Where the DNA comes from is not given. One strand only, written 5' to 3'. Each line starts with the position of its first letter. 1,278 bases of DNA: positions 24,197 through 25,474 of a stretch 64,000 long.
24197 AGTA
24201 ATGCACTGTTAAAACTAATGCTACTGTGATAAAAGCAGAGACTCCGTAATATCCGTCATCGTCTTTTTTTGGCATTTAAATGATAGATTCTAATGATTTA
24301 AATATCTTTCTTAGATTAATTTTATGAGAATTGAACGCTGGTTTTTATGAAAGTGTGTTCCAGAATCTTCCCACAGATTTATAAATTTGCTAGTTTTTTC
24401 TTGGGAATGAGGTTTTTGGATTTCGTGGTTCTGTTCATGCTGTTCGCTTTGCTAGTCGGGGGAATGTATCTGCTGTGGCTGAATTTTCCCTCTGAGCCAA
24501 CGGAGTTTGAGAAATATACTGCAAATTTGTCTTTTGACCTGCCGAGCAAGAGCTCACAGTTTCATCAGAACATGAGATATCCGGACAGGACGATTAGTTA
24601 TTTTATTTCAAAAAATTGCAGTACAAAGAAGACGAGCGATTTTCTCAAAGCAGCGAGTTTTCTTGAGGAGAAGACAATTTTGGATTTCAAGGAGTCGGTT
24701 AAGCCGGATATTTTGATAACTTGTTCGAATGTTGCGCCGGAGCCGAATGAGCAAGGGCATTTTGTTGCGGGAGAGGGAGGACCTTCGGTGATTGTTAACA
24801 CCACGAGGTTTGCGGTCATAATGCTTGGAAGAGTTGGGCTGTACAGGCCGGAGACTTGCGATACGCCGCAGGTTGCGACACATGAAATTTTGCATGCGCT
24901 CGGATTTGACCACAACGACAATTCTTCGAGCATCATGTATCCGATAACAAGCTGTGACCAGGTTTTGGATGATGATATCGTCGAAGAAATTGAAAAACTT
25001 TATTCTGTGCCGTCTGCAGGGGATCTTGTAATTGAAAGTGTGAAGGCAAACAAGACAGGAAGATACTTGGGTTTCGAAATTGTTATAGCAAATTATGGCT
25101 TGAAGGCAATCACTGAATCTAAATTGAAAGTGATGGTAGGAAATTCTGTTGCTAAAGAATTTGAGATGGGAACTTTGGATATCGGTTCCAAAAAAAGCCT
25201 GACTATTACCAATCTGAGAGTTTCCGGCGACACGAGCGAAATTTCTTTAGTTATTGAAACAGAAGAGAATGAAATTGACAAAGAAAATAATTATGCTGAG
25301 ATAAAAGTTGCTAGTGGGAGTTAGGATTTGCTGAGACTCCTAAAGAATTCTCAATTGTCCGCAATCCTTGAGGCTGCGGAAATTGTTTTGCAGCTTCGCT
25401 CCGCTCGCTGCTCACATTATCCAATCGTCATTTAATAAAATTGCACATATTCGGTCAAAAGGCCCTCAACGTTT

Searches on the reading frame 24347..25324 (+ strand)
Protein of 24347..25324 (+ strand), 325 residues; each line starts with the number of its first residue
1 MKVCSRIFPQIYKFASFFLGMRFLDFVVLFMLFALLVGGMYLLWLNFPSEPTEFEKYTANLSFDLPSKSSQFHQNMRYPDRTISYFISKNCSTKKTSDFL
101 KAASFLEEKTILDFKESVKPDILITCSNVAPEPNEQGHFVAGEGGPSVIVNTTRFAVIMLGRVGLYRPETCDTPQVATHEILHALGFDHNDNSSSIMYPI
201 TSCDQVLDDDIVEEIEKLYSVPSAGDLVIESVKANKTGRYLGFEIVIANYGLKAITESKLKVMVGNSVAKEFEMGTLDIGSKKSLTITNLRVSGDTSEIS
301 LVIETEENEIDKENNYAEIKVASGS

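Call 34: find_encoding_contigs(protein=window:24347-25324:+, flank=10000, max_places=1)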
Protein window:24347-25324:+ (325 aa): 3 contigs read that carry it; 1 place shown.
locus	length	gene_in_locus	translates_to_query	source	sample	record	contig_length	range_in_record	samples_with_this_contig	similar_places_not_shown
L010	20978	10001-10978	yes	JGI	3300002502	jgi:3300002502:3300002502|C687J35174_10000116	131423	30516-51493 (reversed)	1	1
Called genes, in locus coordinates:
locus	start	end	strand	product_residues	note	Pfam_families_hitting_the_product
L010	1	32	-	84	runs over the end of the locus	PF02697:VAPB_antitox (weak)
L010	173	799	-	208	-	PF03703:bPH_2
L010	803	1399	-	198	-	-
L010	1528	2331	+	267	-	PF13175:AAA_15 (faint), PF00005:ABC_tran, PF13304:AAA_21 (faint)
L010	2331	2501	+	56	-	-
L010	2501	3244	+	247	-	PF01061:ABC2_membrane, PF12698:ABC2_membrane_3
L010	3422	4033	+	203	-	-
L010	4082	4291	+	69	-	-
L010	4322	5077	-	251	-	PF01791:DeoC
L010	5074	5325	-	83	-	-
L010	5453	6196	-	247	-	PF01182:Glucosamine_iso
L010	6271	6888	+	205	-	PF06941:NT5C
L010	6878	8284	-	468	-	PF01139:RtcB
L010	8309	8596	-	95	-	-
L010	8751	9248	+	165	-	-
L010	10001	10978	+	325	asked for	PF01400:Astacin (weak), PF00413:Peptidase_M10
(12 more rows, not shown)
